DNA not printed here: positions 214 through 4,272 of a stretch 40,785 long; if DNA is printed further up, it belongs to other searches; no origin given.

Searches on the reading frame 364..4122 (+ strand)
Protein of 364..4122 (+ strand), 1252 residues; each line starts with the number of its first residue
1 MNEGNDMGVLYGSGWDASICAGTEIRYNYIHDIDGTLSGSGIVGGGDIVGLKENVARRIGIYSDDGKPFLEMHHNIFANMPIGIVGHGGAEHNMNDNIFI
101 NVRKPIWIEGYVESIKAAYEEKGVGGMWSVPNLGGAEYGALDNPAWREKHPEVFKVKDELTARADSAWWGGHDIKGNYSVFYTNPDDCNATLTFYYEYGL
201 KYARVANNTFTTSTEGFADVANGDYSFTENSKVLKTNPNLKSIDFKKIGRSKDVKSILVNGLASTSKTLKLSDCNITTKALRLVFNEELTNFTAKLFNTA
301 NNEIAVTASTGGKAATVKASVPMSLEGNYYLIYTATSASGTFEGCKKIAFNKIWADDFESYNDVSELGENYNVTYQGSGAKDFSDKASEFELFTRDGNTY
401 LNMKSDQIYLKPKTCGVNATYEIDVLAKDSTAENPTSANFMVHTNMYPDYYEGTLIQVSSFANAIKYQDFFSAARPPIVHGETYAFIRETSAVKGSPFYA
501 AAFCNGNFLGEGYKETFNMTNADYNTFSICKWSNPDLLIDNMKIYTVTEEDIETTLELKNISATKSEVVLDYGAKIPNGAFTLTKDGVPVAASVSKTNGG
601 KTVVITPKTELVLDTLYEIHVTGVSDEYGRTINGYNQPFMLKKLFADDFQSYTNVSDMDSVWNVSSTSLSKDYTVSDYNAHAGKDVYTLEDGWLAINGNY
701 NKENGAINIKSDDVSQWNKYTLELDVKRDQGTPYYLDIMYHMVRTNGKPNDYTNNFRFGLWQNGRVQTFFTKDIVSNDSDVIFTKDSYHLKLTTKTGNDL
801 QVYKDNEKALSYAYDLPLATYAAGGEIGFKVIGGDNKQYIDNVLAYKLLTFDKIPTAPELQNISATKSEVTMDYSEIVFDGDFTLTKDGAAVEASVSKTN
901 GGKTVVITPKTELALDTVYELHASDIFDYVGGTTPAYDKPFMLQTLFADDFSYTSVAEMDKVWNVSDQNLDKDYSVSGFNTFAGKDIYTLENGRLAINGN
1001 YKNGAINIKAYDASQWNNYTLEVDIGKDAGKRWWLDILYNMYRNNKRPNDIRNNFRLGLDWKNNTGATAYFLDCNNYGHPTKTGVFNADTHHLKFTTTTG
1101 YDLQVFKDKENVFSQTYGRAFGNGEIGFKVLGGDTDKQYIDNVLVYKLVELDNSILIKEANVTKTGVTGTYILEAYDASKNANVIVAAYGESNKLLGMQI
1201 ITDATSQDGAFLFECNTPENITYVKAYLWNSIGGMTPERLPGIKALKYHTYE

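Call 4: search_protein_families(library=pfam, proteins=[window:364-4122:+], max_evalue=0.01)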
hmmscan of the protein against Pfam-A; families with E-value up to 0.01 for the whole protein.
window:364-4122:+ (1252 aa): 2 families
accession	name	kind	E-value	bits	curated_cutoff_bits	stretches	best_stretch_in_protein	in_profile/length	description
PF13205.12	Big_5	-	0.00011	23.3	23.6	1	559-633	23-93/105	Bacterial Ig-like domain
PF04234.18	CopC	-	0.0007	21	23.3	0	279-340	20-81/92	CopC domain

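Call 6: search_protein_families(library=ncbifam, proteins=[window:364-4122:+], max_evalue=0.1)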
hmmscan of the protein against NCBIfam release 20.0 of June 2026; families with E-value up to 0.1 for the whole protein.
window:364-4122:+ (1252 aa): 0 families
